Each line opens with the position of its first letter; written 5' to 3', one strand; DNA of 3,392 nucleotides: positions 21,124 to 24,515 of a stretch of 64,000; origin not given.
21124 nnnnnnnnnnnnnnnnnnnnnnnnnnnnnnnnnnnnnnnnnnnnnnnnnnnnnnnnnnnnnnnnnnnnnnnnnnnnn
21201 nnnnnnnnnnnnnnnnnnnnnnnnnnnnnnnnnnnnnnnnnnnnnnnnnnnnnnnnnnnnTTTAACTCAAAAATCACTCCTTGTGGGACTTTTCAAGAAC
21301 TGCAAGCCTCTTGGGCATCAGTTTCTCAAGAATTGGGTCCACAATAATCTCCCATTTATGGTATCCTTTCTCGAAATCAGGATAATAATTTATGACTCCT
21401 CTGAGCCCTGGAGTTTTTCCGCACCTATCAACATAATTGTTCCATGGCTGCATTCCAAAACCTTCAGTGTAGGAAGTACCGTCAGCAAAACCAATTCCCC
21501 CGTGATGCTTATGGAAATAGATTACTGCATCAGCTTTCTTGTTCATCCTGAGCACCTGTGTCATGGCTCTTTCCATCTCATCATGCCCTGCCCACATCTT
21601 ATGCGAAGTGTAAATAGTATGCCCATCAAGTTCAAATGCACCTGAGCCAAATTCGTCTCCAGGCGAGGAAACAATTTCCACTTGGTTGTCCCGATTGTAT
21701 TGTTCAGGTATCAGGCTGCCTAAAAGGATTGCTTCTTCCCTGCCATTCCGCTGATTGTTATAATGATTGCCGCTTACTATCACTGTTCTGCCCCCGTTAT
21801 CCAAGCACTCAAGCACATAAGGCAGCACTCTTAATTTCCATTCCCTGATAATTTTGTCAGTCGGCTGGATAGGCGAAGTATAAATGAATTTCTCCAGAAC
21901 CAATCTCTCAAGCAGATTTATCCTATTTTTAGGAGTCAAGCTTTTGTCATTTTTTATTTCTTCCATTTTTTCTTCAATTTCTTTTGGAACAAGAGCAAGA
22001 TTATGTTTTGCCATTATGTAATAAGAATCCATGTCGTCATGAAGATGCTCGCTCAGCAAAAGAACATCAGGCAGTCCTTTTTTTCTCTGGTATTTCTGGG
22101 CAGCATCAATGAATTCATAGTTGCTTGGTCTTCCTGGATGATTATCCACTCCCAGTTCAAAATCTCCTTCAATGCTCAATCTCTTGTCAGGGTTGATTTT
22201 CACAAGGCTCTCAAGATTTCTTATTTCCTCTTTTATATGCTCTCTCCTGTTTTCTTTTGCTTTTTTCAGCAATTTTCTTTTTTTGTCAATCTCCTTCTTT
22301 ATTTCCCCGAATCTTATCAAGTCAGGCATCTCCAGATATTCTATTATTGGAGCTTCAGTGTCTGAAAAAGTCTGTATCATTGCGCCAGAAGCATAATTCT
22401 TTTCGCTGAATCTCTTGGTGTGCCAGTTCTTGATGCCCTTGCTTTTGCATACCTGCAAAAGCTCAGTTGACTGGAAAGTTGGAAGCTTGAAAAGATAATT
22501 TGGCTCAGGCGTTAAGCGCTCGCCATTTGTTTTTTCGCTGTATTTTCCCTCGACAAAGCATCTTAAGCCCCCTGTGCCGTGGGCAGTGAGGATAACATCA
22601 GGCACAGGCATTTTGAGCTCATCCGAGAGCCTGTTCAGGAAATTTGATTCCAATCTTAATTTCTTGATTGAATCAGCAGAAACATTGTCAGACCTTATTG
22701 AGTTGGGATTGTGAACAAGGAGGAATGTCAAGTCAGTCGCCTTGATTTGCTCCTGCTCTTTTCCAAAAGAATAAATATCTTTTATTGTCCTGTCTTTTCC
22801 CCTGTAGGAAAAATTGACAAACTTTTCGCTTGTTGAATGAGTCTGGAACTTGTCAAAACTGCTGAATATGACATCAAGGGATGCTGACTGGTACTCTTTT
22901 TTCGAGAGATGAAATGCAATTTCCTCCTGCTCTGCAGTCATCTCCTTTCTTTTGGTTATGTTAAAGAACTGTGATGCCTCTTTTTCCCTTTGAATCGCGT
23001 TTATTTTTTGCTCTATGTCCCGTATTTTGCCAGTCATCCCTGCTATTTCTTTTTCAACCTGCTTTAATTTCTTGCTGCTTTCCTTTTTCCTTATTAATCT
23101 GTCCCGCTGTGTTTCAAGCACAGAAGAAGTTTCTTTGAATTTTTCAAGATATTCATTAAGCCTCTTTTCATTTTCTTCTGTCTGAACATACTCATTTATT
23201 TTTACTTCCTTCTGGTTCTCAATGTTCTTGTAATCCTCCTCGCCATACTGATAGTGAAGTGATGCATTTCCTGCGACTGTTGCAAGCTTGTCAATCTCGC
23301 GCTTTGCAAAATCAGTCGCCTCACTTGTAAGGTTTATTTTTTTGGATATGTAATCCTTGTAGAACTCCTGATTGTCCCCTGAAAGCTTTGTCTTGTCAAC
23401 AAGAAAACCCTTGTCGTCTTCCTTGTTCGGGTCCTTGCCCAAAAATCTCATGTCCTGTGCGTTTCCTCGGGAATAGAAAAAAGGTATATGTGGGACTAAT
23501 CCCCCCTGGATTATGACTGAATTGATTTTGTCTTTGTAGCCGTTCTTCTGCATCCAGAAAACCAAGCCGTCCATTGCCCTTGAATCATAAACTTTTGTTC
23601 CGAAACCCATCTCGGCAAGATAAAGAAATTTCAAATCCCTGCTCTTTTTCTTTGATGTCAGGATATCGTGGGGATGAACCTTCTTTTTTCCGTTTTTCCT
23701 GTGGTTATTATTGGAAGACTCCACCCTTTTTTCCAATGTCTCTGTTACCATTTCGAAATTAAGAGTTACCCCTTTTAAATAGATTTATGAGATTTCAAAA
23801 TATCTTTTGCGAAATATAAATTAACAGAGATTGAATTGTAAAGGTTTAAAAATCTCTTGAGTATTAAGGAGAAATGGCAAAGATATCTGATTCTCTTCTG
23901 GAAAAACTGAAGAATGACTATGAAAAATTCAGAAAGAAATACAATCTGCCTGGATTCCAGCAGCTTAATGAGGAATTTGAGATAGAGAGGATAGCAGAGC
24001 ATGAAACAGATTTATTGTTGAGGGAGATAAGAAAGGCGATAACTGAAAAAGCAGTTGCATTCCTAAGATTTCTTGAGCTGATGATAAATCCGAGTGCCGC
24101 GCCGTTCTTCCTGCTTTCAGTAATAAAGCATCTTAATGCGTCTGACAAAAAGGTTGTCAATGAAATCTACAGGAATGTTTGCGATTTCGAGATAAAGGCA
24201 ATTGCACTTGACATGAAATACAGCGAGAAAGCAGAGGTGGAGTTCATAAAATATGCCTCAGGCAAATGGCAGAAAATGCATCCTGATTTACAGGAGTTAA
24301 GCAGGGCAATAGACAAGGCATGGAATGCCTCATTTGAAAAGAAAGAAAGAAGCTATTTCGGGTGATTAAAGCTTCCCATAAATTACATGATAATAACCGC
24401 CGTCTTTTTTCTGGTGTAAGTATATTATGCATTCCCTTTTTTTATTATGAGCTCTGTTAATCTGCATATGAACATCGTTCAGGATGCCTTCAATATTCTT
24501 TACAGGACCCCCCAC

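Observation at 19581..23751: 825-aa coiled-coil metallophosphoesterase next to a lone TldD/PmbA-like peptidase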

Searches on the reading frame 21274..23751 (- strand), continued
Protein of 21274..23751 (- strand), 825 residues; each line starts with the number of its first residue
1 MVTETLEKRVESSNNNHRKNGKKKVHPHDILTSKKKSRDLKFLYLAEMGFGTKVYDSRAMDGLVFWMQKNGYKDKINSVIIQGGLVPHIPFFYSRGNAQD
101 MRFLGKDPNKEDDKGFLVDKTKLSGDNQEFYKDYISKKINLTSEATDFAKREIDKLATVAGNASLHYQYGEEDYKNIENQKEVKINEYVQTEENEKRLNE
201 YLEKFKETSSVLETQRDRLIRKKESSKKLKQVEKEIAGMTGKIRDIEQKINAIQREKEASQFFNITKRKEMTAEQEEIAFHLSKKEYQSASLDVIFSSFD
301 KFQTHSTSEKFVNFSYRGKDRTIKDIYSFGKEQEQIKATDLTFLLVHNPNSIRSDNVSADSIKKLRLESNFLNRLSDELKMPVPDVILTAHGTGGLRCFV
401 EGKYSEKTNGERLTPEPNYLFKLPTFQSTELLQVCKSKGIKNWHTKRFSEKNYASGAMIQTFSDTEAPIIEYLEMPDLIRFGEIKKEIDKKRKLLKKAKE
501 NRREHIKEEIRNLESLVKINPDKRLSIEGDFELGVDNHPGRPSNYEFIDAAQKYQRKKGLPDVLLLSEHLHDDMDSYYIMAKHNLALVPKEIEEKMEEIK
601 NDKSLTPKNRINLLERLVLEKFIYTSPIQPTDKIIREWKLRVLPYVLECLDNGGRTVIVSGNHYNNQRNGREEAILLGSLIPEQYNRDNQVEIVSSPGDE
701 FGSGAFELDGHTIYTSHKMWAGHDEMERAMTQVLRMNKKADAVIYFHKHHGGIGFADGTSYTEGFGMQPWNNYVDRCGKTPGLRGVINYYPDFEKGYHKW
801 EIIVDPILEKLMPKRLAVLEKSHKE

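Call 45: search_protein_families(library=pfam, proteins=[P0008, P0020, P0059, P0070, P0003, P0013], max_evalue=1)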
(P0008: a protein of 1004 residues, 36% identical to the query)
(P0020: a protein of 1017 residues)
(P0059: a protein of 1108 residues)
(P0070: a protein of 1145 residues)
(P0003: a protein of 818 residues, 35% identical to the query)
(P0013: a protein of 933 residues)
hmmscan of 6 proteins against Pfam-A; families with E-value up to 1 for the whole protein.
P0008 (1004 aa): 1 family
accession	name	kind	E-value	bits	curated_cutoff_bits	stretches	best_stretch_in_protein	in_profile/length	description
PF21984.2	DnaD_N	-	0.0025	18.4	27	1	13-85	14-85/101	DnaD N-terminal domain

P0020 (1017 aa): 0 families

P0059 (1108 aa): 1 family
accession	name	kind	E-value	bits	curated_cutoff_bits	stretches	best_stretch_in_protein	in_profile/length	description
PF22411.1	Mre11_2nd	-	0.09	13.2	27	0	272-309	13-50/59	Mre11 nuclease, second domain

P0070 (1145 aa): 0 families

P0003 (818 aa): 3 families
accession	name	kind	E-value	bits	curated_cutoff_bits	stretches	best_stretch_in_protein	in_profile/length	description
PF13797.11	Post_transc_reg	-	0.0069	16.6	25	1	210-265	3-60/83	Post-transcriptional regulator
PF06385.17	Baculo_LEF-11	-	0.021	15.7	22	1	461-524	14-78/93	Baculovirus LEF-11 protein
PF11599.14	AviRa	-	0.099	12.5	25.7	0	181-264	75-157/232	RRNA methyltransferase AviRa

P0013 (933 aa): 10 families
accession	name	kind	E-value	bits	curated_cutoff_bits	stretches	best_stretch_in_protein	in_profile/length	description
PF06810.17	Phage_scaffold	-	0.02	15.3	35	1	317-379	10-75/170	Phage capsid assembly scaffolding protein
PF08784.17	RPA_C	-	0.041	15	22.6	1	16-65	50-99/106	Replication protein A C terminal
PF11932.13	DUF3450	-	0.062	13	32.6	1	332-377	44-89/241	Protein of unknown function (DUF3450)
PF22638.1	FlgK_D1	-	0.086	12.8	28.6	1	334-378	50-94/233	Flagellar hook-associated protein FlgK helical domain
PF20667.3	Sec10_N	-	0.1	13.1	27.4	0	331-377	27-73/118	Exocyst complex component Sec10, N-terminal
PF13412.12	HTH_24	-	0.13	12.2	21.9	1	46-65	28-47/48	Winged helix-turn-helix DNA-binding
PF00126.33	HTH_1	-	0.2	12.1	26.6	1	44-61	22-39/60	Bacterial regulatory helix-turn-helix protein, lysR family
PF23984.1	DUF7307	-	0.2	12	27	1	333-425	8-95/129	Pam3 gp33-like protein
PF06103.16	DUF948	-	0.21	12.2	37.2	1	333-377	27-75/89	Bacterial protein of unknown function (DUF948)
PF08651.15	DASH_Duo1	-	0.44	10.8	25.4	0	322-351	11-40/74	DASH complex subunit Duo1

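Call 54: search_protein_families(library=padloc, proteins=[window:21274-23751:-, L008:3954-5228:+, L007:3902-4984:+, L007:4971-6074:+, P0008, L007:866-1504:+], max_evalue=0.1)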
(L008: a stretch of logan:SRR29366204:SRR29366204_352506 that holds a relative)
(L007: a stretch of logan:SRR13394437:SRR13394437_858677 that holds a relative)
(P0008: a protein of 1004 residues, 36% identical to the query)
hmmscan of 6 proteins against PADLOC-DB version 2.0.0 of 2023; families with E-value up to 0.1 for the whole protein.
window:21274-23751:- (825 aa): 0 families

L008:3954-5228:+ (424 aa): 0 families

L007:3902-4984:+ (360 aa): 4 families
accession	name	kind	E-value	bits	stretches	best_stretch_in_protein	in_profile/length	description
PDLC03855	LmuA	-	1e-12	46.1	1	127-322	8-171/425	-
PDLC02960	RT-Protease_XI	-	2.5e-12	44.5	1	134-343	348-503/506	single gene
PDLC02959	RT-Protease_XI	-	3.6e-11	40.7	1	134-339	345-503/510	single gene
PDLC04593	PDC-M35A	-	0.00015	19.6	1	199-320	59-177/216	-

L007:4971-6074:+ (367 aa): 4 families
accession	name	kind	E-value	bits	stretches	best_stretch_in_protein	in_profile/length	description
PDLC03855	LmuA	-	3e-07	28.1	1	157-358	16-200/425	-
PDLC02960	RT-Protease_XI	-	7.1e-07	26.6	1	142-354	334-505/506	single gene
PDLC02959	RT-Protease_XI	-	5.1e-06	23.7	1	144-353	338-508/510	single gene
PDLC04593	PDC-M35A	-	3e-05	21.9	0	150-192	15-54/216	-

P0008 (1004 aa): 0 families

L007:866-1504:+ (212 aa): 0 families

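Call 55: search_protein_families(library=phrogs, proteins=[window:21274-23751:-, L008:3954-5228:+, L007:3902-4984:+, P0008, L007:866-1504:+], max_evalue=0.1)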
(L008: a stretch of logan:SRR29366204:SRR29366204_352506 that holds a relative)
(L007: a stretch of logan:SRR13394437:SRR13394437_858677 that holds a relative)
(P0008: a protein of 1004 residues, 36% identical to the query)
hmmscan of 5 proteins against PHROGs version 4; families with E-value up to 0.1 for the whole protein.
window:21274-23751:- (825 aa): 2 families
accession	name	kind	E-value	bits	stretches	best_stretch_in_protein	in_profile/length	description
phrog_1400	-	moron, auxiliary metabolic gene and host takeover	0.011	16.6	1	175-310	103-230/251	Srd anti-sigma factor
phrog_5105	-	unknown function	0.038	15.1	0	191-258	63-134/159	-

L008:3954-5228:+ (424 aa): 0 families

L007:3902-4984:+ (360 aa): 3 families
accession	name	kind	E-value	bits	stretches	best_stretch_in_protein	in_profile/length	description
phrog_11383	-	unknown function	2.6e-11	44.6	1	215-346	222-354/462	-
phrog_9683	-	other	5e-09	37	1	217-321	92-187/233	protease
phrog_13651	-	unknown function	6.9e-05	23.3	1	247-345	182-276/280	-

P0008 (1004 aa): 1 family
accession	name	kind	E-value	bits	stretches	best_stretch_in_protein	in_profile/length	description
phrog_2387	-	other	0.033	15.4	1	368-425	23-76/147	nucleotide kinase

L007:866-1504:+ (212 aa): 0 families

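Call 66: search_dna_similar(query=window:21274-23751:-, collection=phages, mode=protein, max_rows=12, max_evalue=0.01)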
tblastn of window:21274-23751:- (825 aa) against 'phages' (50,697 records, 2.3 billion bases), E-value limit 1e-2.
No match.

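Call 71: find_related_loci(query=A1, collection=metagenome_contigs, flank=5000)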
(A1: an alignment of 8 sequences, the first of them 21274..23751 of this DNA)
Query A1 (825 aa) in metagenome_contigs; peptide patterns used: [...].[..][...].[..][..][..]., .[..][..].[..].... (x = any residue, [..] = any of these).
361 stretches matched a pattern; 22 encode a relative of the query (tblastn E <= 1e-3); 21 distinct loci.
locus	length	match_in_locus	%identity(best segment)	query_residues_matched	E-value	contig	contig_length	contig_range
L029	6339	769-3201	40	28-814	3e-173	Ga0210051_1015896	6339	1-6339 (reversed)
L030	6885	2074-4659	32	41-810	4e-108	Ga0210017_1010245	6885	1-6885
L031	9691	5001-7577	32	41-810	5e-106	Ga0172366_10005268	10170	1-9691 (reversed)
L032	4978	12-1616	37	277-810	7e-92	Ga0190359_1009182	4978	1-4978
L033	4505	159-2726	35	41-810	1e-90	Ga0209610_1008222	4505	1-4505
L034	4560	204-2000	34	222-810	3e-90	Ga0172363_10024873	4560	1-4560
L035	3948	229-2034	33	222-810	4e-88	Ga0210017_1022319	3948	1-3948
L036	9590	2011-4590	35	41-810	9e-87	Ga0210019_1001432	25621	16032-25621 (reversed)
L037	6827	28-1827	34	222-810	9e-87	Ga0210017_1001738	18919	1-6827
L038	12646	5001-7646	27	43-812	9e-83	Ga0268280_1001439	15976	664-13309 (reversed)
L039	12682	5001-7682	32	33-812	4e-64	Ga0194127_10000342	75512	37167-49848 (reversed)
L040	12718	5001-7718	30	36-812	3e-56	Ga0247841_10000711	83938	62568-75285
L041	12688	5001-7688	30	43-812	6e-56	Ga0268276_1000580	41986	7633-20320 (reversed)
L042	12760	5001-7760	30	22-812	6e-56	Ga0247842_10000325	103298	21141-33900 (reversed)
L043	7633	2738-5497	28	22-812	1e-54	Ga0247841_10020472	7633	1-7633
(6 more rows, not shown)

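Call 81: fold_search(model_id=the predicted structure, library=viral)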
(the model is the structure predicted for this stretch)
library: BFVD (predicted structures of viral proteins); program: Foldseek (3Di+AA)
matches with E <= 10: 456; with E <= 0.001: 10
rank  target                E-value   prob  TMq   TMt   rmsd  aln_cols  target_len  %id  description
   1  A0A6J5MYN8            3.7e-07  1.00  0.22  0.39   9.5       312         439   13  Uncharacterized protein [uncultured Caudovirales phage]
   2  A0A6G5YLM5            1.7e-06  1.00  0.20  0.37  18.3       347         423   14  (no name in the UniProt tables at hand)
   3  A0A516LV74            1.5e-05  1.00  0.20  0.42   9.0       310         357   12  (no name in the UniProt tables at hand)
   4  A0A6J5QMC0            1.8e-05  1.00  0.24  0.43  26.5       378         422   12  Uncharacterized protein [uncultured Caudovirales phage]
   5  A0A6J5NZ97            3.5e-05  1.00  0.20  0.36  10.1       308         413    9  Uncharacterized protein [uncultured Caudovirales phage]
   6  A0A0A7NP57            2.1e-04  1.00  0.21  0.33  27.2       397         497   10  Calcineurin-like phosphoesterase domain-containing protein [Lactobacillus phage LfeInf]
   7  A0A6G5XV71            2.4e-04  1.00  0.21  0.32   6.5       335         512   11  (no name in the UniProt tables at hand)
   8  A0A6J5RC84            3.1e-04  1.00  0.21  0.36  13.1       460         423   10  MPP_superfamily domain containing protein [uncultured Caudovirales phage]
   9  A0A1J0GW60            3.3e-04  1.00  0.21  0.39  12.2       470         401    6  Metallo-dependent phosphatase domain protein [Streptomyces phage BRock]
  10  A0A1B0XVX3            8.8e-04  1.00  0.21  0.47  19.1       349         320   11  Calcineurin-like phosphoesterase domain-containing protein [Campylobacter phage PC5]
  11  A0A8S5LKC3            1.1e-03  1.00  0.18  0.35  10.8       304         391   11  DNA polymerase II small subunit [Siphoviridae sp. ctcPV5]
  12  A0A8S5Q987            2.8e-03  1.00  0.21  0.41   8.0       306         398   14  DNA polymerase II small subunit [Siphoviridae sp. ctfR912]
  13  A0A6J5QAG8            1.8e-02  0.82  0.14  0.35   9.3       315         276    8  MPP_superfamily domain containing protein [uncultured Caudovirales phage]
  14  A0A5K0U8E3            3.2e-02  0.54  0.15  0.24  10.2       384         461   10  Calcineurin-like phosphoesterase domain-containing protein [Yasminevirus sp. GU-2018]
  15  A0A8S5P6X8            3.4e-02  0.23  0.09  0.11  21.8       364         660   11  Hint (Hedgehog/Intein) domain N-terminal region [Siphoviridae sp. ctsUY14]
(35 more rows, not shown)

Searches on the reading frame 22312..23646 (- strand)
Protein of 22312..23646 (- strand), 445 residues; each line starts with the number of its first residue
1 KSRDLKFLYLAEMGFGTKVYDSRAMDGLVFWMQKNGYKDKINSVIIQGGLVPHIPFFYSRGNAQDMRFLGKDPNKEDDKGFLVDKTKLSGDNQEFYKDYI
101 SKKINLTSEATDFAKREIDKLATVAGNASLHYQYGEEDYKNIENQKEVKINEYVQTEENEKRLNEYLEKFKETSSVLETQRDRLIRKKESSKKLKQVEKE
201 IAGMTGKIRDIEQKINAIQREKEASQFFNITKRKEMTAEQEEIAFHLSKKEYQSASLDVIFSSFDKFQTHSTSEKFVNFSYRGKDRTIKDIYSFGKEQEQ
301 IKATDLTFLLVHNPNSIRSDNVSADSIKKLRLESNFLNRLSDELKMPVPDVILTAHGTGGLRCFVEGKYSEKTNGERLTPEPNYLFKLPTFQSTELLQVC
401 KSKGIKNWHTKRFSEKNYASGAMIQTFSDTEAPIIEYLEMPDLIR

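Call 46: predict_structure(alignment_id=A3)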
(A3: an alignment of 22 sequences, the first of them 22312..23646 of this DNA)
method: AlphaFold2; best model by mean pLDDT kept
length: 445 residues; sequences in the alignment: 22
mean_pLDDT: 82.2   pTM: 0.77
mean pLDDT of the five models: 82.2, 81.1, 80.4, 78.7, 77.8
residues with pLDDT >= 90: 172; 70-90: 201; 50-70: 39; < 50: 33
segments of 3 or more residues with pLDDT < 50: 226-234, 283-304
pLDDT, mean of each block of 10 residues (from residue 1): 82 95 97 94 94 81 88 78 66 84 89 95 93 91 83 72 87 90 81 86 89 80 50 58 83 85 86 85 42 32 68 75 85 91 84 89 89 61 93 96 91 89 90 92 96
secondary structure, 60 per line:
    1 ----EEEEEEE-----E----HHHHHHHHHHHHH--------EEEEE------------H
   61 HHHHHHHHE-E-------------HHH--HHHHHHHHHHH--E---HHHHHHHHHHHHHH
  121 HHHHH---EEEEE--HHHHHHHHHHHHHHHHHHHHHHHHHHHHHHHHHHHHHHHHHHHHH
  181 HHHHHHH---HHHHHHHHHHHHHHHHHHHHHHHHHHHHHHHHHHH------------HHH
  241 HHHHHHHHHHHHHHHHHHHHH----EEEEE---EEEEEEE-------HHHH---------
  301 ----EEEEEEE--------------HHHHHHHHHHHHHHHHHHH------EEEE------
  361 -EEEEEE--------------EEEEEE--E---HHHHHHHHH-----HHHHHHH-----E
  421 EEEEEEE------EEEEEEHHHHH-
elements in order: E5-11 H22-34 E43-47 H60-68 H90-100 H107-125 E129-133 H136-187 H191-225 H238-261 E266-270 E274-280 H288-291 E305-311 H326-344 E351-354 E362-367 E382-387 H394-402 H408-414 E420-427 E434-439 H440-444

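Call 49: fold_search(model_id=the predicted structure, library=pdb)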
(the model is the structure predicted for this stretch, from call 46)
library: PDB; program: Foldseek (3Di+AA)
matches with E <= 10: 682; with E <= 0.001: 3
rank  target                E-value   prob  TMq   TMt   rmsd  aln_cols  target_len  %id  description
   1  4o43_B                4.6e-04  1.00  0.29  0.39  14.1       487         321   10  DNA Double-Strand Break Repair Pathway Choice Is Directed by Distinct MRE11 Nuclease Activities (released 2014-01-08)
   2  4nzv_B                5.8e-04  1.00  0.30  0.39  13.1       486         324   10  DNA Double-Strand Break Repair Pathway Choice Is Directed by Distinct MRE11 Nuclease Activities (released 2014-01-08)
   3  4o43_A                5.8e-04  0.99  0.29  0.37  14.2       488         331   10  DNA Double-Strand Break Repair Pathway Choice Is Directed by Distinct MRE11 Nuclease Activities (released 2014-01-08)
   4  4nzv_A                1.3e-03  0.99  0.28  0.36  18.0       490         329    9  DNA Double-Strand Break Repair Pathway Choice Is Directed by Distinct MRE11 Nuclease Activities (released 2014-01-08)
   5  3qg5_C                2.2e-02  0.82  0.28  0.33   9.9       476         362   10  The Mre11:Rad50 complex forms an ATP dependent molecular clamp in DNA double-strand break repair (released 2011-04-20)
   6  2q8u_A                2.8e-02  0.82  0.27  0.37  14.3       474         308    9  CRYSTAL STRUCTURE OF MRE11 FROM THERMOTOGA MARITIMA MSB8 (TM1635) AT 2.20 A RESOLUTION (released 2007-06-26)
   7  3qg5_D                3.4e-02  0.77  0.28  0.33  10.1       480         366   10  The Mre11:Rad50 complex forms an ATP dependent molecular clamp in DNA double-strand break repair (released 2011-04-20)
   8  9bi5_B                3.6e-02  0.47  0.26  0.27  14.9       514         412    6  Apo form Mre11-Rad50 complex (released 2025-08-06)
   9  9bi4_A                3.8e-02  0.60  0.28  0.25  18.0       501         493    8  cryo EM structure of dsDNA bound Mre11-Rad50 complex (released 2025-01-15)
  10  5c21_B                6.2e-02  1.00  0.21  0.35   5.3       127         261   14  Crystal structure of native HlyD from E. coli (released 2016-02-17)
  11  5c22_B                6.9e-02  0.93  0.20  0.33  13.6       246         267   11  Crystal structure of Zn-bound HlyD from E. coli (released 2016-02-17)
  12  8xku_C                8.8e-02  0.57  0.18  0.09  23.6       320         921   14  Cryo-EM structure of the Ycf2-FtsHi motor complex from Arabidopsis in ATP-bound state (released 2024-09-11)
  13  5c22_C                1.1e-01  0.89  0.20  0.34  14.3       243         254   11  Crystal structure of Zn-bound HlyD from E. coli (released 2016-02-17)
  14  5c22_A                1.3e-01  0.99  0.21  0.34   6.1       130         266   15  Crystal structure of Zn-bound HlyD from E. coli (released 2016-02-17)
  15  3mxz                  1.4e-01  1.00  0.18  0.70   8.1       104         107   13  Crystal Structure of tubulin folding cofactor A from Arabidopsis thaliana (released 2010-09-01)
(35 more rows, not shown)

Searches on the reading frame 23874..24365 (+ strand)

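Call 3: search_protein_families(library=pfam, proteins=[window:23874-24365:+], max_evalue=1)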
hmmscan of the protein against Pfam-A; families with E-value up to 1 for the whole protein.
window:23874-24365:+ (163 aa): 3 families
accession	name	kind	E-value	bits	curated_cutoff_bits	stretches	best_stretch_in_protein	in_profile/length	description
PF16800.11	Endopep_inhib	-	0.041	14.3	29.9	1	98-133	110-144/150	IseA DL-endopeptidase inhibitor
PF15499.12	Peptidase_C98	-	0.11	12.6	27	1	5-124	37-149/272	Ubiquitin-specific peptidase-like, SUMO isopeptidase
PF13864.11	Enkurin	-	0.39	11.7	23.6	0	108-148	30-64/92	Calmodulin-binding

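Call 54: search_protein_families(library=padloc, proteins=[window:23874-24365:+], max_evalue=0.1)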
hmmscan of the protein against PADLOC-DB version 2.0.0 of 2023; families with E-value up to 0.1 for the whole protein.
window:23874-24365:+ (163 aa): 0 families

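Call 55: search_protein_families(library=phrogs, proteins=[window:23874-24365:+], max_evalue=0.1)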
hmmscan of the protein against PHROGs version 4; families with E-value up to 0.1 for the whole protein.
window:23874-24365:+ (163 aa): 1 family
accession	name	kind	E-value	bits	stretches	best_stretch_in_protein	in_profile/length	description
phrog_37489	-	unknown function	0.027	15.8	1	76-128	45-97/104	-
